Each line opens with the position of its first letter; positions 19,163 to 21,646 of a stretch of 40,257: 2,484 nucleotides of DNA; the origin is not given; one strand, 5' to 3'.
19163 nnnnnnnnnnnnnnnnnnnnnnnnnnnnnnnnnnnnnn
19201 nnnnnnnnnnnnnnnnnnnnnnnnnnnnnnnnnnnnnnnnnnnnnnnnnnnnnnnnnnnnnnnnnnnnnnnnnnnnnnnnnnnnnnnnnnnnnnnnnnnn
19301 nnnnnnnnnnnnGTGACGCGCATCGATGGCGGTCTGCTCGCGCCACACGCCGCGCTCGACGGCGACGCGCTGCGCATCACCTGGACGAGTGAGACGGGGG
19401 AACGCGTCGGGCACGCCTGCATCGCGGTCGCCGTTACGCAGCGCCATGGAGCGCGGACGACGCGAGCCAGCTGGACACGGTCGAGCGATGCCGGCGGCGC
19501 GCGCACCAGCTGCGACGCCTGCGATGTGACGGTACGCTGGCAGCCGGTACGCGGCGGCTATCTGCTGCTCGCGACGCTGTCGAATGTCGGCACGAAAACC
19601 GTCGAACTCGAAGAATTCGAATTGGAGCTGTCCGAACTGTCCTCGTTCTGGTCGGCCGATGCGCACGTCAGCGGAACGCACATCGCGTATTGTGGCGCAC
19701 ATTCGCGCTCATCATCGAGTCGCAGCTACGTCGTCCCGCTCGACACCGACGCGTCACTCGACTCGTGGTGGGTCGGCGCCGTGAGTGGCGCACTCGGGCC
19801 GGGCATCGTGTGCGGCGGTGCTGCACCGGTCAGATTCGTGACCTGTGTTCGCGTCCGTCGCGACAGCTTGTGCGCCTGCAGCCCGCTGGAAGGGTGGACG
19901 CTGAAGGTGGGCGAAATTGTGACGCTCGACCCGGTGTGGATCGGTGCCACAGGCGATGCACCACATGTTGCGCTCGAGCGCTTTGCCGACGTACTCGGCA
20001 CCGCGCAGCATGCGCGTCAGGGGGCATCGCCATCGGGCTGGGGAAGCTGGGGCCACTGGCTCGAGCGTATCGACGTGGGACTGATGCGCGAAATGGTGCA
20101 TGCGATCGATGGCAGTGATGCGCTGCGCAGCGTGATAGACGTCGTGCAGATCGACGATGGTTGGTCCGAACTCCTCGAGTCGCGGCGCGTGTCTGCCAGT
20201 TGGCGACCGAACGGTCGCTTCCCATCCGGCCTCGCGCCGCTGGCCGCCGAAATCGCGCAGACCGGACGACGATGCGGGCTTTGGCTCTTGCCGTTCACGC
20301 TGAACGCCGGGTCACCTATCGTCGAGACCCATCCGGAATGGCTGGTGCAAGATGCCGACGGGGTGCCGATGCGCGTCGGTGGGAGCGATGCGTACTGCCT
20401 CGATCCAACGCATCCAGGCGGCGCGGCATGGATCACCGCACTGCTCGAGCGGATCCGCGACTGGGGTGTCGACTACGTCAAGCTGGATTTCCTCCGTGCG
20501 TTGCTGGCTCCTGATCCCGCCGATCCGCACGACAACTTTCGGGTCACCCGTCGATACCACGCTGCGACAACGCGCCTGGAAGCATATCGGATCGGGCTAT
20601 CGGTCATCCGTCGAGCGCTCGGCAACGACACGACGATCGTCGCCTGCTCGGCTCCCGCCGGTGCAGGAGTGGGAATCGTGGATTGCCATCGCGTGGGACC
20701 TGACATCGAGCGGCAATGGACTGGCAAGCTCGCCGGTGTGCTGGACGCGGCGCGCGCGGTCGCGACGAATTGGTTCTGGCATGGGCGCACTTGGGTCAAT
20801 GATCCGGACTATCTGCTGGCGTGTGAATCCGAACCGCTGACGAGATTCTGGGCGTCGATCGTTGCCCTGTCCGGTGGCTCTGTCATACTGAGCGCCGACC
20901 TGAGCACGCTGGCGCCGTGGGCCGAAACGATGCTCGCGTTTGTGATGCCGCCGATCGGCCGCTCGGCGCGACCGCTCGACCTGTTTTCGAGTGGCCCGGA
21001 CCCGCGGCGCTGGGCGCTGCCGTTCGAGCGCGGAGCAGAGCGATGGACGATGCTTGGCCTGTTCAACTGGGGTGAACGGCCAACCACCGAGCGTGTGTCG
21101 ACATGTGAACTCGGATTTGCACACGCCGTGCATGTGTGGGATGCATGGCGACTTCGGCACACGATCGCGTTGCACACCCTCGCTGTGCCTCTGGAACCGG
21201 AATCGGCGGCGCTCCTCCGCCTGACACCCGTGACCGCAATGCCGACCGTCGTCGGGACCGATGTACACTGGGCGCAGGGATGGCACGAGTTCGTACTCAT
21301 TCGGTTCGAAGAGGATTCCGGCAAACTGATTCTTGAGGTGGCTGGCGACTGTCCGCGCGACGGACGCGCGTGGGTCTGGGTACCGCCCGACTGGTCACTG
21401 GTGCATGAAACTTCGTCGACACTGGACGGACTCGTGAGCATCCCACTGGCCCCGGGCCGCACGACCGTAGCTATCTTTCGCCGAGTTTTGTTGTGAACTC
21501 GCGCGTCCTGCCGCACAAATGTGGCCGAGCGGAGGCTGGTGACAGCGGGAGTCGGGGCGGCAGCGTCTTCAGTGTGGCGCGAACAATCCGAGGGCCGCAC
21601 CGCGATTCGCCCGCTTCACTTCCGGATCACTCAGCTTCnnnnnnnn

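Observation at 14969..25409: Ten-gene, glycosyltransferase-free, translationally coupled operon embedded in the polysaccharide locus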

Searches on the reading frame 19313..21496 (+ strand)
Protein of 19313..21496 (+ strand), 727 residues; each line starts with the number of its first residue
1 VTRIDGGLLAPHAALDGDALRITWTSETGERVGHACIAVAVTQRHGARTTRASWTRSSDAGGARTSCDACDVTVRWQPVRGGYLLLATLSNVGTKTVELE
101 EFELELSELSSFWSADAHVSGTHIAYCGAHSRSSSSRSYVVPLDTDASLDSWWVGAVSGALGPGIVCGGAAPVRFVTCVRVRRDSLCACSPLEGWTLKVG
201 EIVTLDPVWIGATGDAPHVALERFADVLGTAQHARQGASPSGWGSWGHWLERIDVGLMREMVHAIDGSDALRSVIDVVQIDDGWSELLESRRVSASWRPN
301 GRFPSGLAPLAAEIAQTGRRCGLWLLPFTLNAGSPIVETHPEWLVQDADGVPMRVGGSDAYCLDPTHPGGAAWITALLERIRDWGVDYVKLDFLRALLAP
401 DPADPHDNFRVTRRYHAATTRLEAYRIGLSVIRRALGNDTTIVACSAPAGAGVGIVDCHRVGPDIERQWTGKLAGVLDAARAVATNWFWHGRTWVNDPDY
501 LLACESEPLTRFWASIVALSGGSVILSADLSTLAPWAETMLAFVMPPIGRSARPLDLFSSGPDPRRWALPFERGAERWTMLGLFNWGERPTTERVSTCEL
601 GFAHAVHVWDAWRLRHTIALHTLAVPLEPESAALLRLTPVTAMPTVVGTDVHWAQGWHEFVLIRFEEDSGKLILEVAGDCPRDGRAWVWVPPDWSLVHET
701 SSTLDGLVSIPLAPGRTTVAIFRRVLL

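Call 4: search_protein_families(library=pfam, proteins=[window:19313-21496:+], max_evalue=0.01)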
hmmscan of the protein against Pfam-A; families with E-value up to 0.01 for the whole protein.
window:19313-21496:+ (727 aa): 2 families
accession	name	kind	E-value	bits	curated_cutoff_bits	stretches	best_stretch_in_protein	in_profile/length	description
PF02065.24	Melibiase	-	2.6e-12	46.8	27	1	272-400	69-198/347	Melibiase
PF02638.21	GHL10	-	0.00011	21.8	27.9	1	331-392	97-161/311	Glycosyl hydrolase-like 10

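Call 8: search_protein_families(library=ncbifam, proteins=[window:19313-21496:+], max_evalue=0.001)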
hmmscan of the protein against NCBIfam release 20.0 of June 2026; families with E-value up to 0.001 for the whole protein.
window:19313-21496:+ (727 aa): 1 family
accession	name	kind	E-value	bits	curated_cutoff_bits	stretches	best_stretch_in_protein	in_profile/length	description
NF053652.1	BtArabpyrBAD1528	equivalog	1.5e-07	29.8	1100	1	273-393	343-466/730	beta-L-arabinopyranosidase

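Call 9: find_encoding_contigs(protein=window:19313-21496:+, flank=10000, max_places=6)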
Protein window:19313-21496:+ (727 aa): 23 contigs read that carry it; 6 places shown.
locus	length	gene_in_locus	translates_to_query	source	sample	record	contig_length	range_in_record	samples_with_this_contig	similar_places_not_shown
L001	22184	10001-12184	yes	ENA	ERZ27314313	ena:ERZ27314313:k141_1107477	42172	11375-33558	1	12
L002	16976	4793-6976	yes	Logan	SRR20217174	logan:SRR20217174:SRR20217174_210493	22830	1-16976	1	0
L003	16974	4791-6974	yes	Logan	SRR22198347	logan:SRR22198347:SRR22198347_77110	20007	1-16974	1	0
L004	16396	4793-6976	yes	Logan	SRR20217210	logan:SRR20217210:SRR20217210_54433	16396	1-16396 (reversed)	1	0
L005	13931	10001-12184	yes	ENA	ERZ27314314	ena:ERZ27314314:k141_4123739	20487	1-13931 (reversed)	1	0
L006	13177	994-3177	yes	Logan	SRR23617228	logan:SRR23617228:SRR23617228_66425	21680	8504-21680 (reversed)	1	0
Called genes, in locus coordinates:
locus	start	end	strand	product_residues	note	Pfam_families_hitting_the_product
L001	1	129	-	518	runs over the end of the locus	PF02397:Bac_transf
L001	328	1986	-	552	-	PF14052:Caps_assemb_Wzi (faint)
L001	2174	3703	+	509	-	PF14052:Caps_assemb_Wzi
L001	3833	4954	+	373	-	PF01041:DegT_DnrJ_EryC1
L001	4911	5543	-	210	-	PF02397:Bac_transf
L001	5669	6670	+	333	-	PF17128:DUF5107 (faint)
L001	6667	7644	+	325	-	PF03966:Trm112p (weak), PF08241:Methyltransf_11, PF13649:Methyltransf_25 (faint)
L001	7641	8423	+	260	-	PF00106:adh_short, PF08659:KR, PF23441:SDR, PF13561:adh_short_C2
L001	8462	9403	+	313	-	PF01073:3Beta_HSD, PF01370:Epimerase, PF04321:RmlD_sub_bind (weak), PF13460:NAD_binding_10 (weak), PF16363:GDP_Man_Dehyd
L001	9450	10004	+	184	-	PF22674:C2185-like_N (weak)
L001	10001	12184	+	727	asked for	PF02065:Melibiase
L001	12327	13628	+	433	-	PF02786:CPSase_L_D2 (weak), PF07478:Dala_Dala_lig_C (weak), PF18603:LAL_C2 (weak)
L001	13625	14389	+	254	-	PF23441:SDR, PF00106:adh_short, PF01370:Epimerase, PF08659:KR, PF13561:adh_short_C2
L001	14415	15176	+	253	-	PF23441:SDR (faint), PF00106:adh_short, PF08659:KR, PF13561:adh_short_C2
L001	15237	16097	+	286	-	PF13489:Methyltransf_23, PF08003:Methyltransf_9 (weak), PF13847:Methyltransf_31, PF08241:Methyltransf_11, PF08242:Methyltransf_12, PF13649:Methyltransf_25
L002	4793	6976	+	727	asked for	PF02065:Melibiase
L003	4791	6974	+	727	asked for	PF02065:Melibiase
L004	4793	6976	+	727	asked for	PF02065:Melibiase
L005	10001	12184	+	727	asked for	PF02065:Melibiase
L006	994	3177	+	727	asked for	PF02065:Melibiase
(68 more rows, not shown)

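Call 10: find_homologous_proteins(query=window:19313-21496:+)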
Query window:19313-21496:+ (727 aa): 40 proteins with E <= 0.001 among 8000 candidates.
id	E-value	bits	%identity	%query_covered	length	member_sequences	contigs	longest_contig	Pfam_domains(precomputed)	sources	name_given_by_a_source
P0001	0.0e+0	1679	100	100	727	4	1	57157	PF02065.25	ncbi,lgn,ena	-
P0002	0.0e+0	1436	86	99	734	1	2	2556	PF02065.25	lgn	-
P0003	4.0e-292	989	64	95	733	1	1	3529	PF02065.25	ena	-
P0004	4.1e-292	989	64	94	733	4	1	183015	PF02065.25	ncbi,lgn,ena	-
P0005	2.4e-285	967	62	94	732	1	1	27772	PF02065.25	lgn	-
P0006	3.8e-285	966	62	95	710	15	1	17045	PF02065.25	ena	-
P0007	2.1e-274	931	60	94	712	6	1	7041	PF02065.25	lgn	-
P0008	3.2e-237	808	54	96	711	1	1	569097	PF02065.25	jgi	jgi:hypothetical protein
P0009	3.2e-237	808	56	91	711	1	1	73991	PF02065.25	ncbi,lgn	-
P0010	5.7e-228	777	55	90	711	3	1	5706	PF02065.25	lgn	-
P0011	8.6e-222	757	56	84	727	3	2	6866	PF02065.25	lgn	-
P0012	1.9e-219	749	50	96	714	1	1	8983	PF02065.25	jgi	jgi:hypothetical protein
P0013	3.3e-217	742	56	83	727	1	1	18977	PF02065.25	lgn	-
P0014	4.5e-215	734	55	85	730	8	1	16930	PF02065.25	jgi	-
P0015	1.9e-212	726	55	83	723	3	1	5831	PF02065.25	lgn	-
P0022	2.0e-188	646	47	98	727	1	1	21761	PF02065.25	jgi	jgi:alpha-galactosidase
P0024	5.8e-187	642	53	77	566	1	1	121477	PF02065.25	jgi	jgi:alpha-galactosidase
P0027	6.7e-155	535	43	89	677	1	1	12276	-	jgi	jgi:alpha-galactosidase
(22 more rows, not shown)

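Call 11: find_encoding_contigs(protein=P0004, flank=10000, max_places=1)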
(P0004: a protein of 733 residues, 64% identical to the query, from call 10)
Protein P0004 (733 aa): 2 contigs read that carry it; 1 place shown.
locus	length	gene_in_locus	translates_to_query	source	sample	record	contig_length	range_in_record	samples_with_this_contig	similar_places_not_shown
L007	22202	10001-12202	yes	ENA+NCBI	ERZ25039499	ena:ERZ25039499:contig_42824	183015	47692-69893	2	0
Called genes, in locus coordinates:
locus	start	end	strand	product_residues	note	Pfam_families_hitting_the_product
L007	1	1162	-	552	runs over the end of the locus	PF14052:Caps_assemb_Wzi (faint)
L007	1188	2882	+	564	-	PF14052:Caps_assemb_Wzi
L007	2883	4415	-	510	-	PF12146:Hydrolase_4 (weak)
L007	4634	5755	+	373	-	PF01041:DegT_DnrJ_EryC1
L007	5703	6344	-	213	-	PF02397:Bac_transf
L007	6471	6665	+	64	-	-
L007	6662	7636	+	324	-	PF03966:Trm112p, PF08241:Methyltransf_11, PF13649:Methyltransf_25 (faint)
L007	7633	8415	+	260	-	PF00106:adh_short, PF08659:KR, PF23441:SDR, PF13561:adh_short_C2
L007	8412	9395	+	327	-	PF01073:3Beta_HSD, PF01370:Epimerase, PF16363:GDP_Man_Dehyd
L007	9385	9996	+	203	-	PF22674:C2185-like_N (weak)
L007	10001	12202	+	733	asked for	PF02065:Melibiase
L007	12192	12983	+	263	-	PF00106:adh_short, PF08659:KR, PF13561:adh_short_C2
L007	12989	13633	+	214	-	PF17836:PglD_N, PF25087:GMPPB_C (weak), PF00132:Hexapep (weak)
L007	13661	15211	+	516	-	PF01144:CoA_trans, PF16957:Mal_decarbox_Al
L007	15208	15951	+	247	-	PF00106:adh_short, PF01370:Epimerase (faint), PF08659:KR, PF13561:adh_short_C2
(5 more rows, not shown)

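Call 12: find_encoding_contigs(protein=P0008, flank=10000, max_places=1)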
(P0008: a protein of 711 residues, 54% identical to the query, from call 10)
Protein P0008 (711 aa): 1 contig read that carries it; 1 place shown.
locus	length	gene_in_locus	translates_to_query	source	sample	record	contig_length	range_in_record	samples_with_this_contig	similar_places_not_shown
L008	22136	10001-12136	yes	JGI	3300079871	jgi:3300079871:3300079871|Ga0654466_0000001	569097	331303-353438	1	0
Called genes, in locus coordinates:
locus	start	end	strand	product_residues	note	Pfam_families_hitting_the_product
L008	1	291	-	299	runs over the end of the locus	PF00483:NTP_transferase, PF12804:NTP_transf_3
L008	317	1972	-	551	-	PF14052:Caps_assemb_Wzi (faint)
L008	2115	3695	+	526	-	PF14052:Caps_assemb_Wzi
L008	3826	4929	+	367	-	PF01041:DegT_DnrJ_EryC1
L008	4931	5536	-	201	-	PF02397:Bac_transf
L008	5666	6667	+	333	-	PF17128:DUF5107 (weak)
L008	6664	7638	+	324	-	PF13489:Methyltransf_23 (weak), PF08241:Methyltransf_11, PF13649:Methyltransf_25 (weak)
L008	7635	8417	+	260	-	PF00106:adh_short, PF08659:KR, PF23441:SDR, PF13561:adh_short_C2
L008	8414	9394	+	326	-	PF01073:3Beta_HSD, PF01370:Epimerase, PF16363:GDP_Man_Dehyd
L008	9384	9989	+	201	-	PF22674:C2185-like_N (weak)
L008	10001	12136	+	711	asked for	PF02065:Melibiase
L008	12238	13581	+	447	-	PF02786:CPSase_L_D2 (weak), PF07478:Dala_Dala_lig_C (faint)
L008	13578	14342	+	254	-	PF23441:SDR, PF00106:adh_short, PF01370:Epimerase (weak), PF08659:KR, PF13561:adh_short_C2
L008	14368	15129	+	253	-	PF00106:adh_short, PF08659:KR, PF13561:adh_short_C2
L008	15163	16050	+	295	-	PF08003:Methyltransf_9 (weak), PF13489:Methyltransf_23, PF13847:Methyltransf_31, PF08241:Methyltransf_11, PF08242:Methyltransf_12, PF13649:Methyltransf_25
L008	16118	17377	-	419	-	PF13439:Glyco_transf_4, PF13579:Glyco_trans_4_4, PF00534:Glycos_transf_1, PF13692:Glyco_trans_1_4, PF13524:Glyco_trans_1_2 (weak)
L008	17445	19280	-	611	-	PF07940:Hepar_II_III_C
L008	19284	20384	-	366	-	PF13579:Glyco_trans_4_4 (weak), PF02350:Epimerase_2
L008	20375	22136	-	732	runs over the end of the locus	PF08240:ADH_N (faint), PF00107:ADH_zinc_N, PF13602:ADH_zinc_N_2 (faint), PF01408:GFO_IDH_MocA, PF22725:GFO_IDH_MocA_C3 (weak)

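Call 13: find_encoding_contigs(protein=P0009, flank=10000, max_places=1)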
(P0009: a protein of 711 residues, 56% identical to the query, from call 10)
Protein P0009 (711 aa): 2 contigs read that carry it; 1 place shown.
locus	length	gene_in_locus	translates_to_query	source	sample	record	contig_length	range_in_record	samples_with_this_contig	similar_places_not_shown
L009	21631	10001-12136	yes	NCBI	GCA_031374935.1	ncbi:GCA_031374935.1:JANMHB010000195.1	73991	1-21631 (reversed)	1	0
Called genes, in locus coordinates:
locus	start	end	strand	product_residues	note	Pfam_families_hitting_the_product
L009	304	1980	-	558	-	PF14052:Caps_assemb_Wzi (faint)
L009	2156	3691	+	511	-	PF14052:Caps_assemb_Wzi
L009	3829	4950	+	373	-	PF01041:DegT_DnrJ_EryC1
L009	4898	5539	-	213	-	PF02397:Bac_transf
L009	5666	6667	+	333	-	PF17128:DUF5107 (weak)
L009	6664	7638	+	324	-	PF13489:Methyltransf_23 (faint), PF08241:Methyltransf_11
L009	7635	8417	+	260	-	PF00106:adh_short, PF08659:KR, PF23441:SDR, PF13561:adh_short_C2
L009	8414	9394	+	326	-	PF01073:3Beta_HSD, PF01370:Epimerase, PF16363:GDP_Man_Dehyd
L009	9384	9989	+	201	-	PF22674:C2185-like_N (weak)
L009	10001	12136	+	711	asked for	PF02065:Melibiase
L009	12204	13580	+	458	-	PF02786:CPSase_L_D2 (weak), PF07478:Dala_Dala_lig_C (faint), PF18603:LAL_C2 (faint)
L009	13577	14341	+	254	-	PF00106:adh_short, PF01370:Epimerase, PF08659:KR, PF13561:adh_short_C2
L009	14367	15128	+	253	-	PF00106:adh_short, PF08659:KR, PF13561:adh_short_C2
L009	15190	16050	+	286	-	PF13489:Methyltransf_23, PF08241:Methyltransf_11, PF08242:Methyltransf_12, PF13649:Methyltransf_25, PF13847:Methyltransf_31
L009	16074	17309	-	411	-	PF13439:Glyco_transf_4, PF13579:Glyco_trans_4_4, PF00534:Glycos_transf_1, PF13692:Glyco_trans_1_4, PF13524:Glyco_trans_1_2 (weak)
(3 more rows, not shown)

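Call 14: find_encoding_contigs(protein=P0027, flank=10000, max_places=1)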
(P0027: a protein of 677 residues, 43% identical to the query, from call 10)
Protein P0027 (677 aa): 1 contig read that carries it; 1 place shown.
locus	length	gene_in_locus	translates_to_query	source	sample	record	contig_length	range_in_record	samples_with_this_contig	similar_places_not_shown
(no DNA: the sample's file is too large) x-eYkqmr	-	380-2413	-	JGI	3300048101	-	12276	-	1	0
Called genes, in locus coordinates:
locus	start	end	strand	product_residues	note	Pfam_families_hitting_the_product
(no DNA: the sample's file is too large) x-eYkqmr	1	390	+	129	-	?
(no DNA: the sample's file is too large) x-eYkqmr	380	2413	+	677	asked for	-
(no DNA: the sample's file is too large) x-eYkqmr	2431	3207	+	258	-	PF00106:adh_short, PF08659:KR, PF01370:Epimerase, PF13561:adh_short_C2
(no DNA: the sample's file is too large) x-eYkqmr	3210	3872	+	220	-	PF17836:PglD_N, PF14602:Hexapep_2 (faint), PF25087:GMPPB_C, PF00132:Hexapep (weak)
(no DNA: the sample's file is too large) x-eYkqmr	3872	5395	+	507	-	PF01144:CoA_trans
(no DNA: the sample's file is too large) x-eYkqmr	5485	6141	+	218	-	PF00106:adh_short, PF08659:KR (weak), PF13561:adh_short_C2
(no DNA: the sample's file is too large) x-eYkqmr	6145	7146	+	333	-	PF01261:AP_endonuc_2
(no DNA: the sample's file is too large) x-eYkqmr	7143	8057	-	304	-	PF08241:Methyltransf_11, PF13649:Methyltransf_25 (weak), PF13847:Methyltransf_31 (weak)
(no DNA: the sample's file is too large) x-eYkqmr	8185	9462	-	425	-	PF13439:Glyco_transf_4, PF13579:Glyco_trans_4_4, PF00534:Glycos_transf_1, PF13692:Glyco_trans_1_4, PF13524:Glyco_trans_1_2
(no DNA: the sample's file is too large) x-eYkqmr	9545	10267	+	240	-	PF02397:Bac_transf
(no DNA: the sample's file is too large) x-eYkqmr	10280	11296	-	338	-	PF01370:Epimerase, PF04321:RmlD_sub_bind, PF13460:NAD_binding_10 (weak), PF16363:GDP_Man_Dehyd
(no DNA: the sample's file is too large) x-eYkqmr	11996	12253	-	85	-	PF22613:Transketolase_C_1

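Call 15: find_encoding_contigs(protein=P0022, flank=10000, max_places=1)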
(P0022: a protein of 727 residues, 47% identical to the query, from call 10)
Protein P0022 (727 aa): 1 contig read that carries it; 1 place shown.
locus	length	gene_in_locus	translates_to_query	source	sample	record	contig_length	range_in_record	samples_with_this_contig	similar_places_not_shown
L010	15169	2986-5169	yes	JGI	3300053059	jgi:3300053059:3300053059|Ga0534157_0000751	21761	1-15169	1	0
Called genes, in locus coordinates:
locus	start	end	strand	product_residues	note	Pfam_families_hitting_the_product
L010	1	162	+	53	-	?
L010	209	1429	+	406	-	PF01041:DegT_DnrJ_EryC1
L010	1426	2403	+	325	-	PF01073:3Beta_HSD, PF01370:Epimerase, PF16363:GDP_Man_Dehyd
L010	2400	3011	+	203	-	PF22674:C2185-like_N (weak)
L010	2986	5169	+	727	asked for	PF02065:Melibiase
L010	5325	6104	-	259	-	PF00106:adh_short, PF08659:KR, PF13561:adh_short_C2, PF23441:SDR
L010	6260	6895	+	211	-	PF02397:Bac_transf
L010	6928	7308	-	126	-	PF09685:MamF_MmsF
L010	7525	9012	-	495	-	-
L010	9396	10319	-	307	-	PF08241:Methyltransf_11 (weak)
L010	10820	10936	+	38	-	-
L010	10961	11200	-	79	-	-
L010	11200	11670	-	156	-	PF08843:AbiEii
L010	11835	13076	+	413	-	PF13173:AAA_14, PF13635:DUF4143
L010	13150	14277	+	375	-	PF00155:Aminotran_1_2, PF01041:DegT_DnrJ_EryC1, PF01053:Cys_Met_Meta_PP (weak), PF01212:Beta_elim_lyase (faint)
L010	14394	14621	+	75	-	PF18993:Rv0078B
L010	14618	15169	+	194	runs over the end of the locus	PF08843:AbiEii (weak)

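Call 16: find_encoding_contigs(protein=P0024, flank=10000, max_places=1)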
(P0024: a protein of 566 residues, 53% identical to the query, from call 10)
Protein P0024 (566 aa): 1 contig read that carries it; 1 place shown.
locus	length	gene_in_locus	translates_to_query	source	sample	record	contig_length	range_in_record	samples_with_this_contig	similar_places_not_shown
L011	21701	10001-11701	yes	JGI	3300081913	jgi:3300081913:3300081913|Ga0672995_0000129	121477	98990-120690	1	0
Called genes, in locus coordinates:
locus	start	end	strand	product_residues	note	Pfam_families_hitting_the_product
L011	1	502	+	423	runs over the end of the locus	PF04932:Wzy_C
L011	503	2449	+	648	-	PF13522:GATase_6, PF13537:GATase_7, PF00733:Asn_synthase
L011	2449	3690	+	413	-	PF13477:Glyco_trans_4_2, PF13439:Glyco_transf_4, PF13579:Glyco_trans_4_4, PF20706:GT4-conflict, PF00534:Glycos_transf_1, PF13692:Glyco_trans_1_4, PF13524:Glyco_trans_1_2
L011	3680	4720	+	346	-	-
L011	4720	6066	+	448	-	-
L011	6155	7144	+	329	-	PF08241:Methyltransf_11, PF13649:Methyltransf_25 (weak)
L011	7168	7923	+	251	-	PF00106:adh_short, PF08659:KR, PF13561:adh_short_C2, PF23441:SDR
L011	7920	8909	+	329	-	PF04321:RmlD_sub_bind, PF01073:3Beta_HSD, PF01370:Epimerase, PF02719:Polysacc_synt_2 (weak), PF16363:GDP_Man_Dehyd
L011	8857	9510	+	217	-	-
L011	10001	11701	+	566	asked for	PF02065:Melibiase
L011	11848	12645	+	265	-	PF00106:adh_short, PF08659:KR, PF01370:Epimerase (weak), PF13561:adh_short_C2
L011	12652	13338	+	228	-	PF17836:PglD_N (weak), PF25087:GMPPB_C, PF00132:Hexapep (weak)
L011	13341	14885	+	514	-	PF01144:CoA_trans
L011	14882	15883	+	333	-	PF01261:AP_endonuc_2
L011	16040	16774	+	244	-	PF13489:Methyltransf_23, PF13847:Methyltransf_31, PF08241:Methyltransf_11, PF08242:Methyltransf_12, PF13649:Methyltransf_25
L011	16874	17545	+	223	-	PF02397:Bac_transf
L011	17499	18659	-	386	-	PF01041:DegT_DnrJ_EryC1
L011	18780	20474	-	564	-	PF14052:Caps_assemb_Wzi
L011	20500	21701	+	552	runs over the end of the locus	PF14052:Caps_assemb_Wzi (faint)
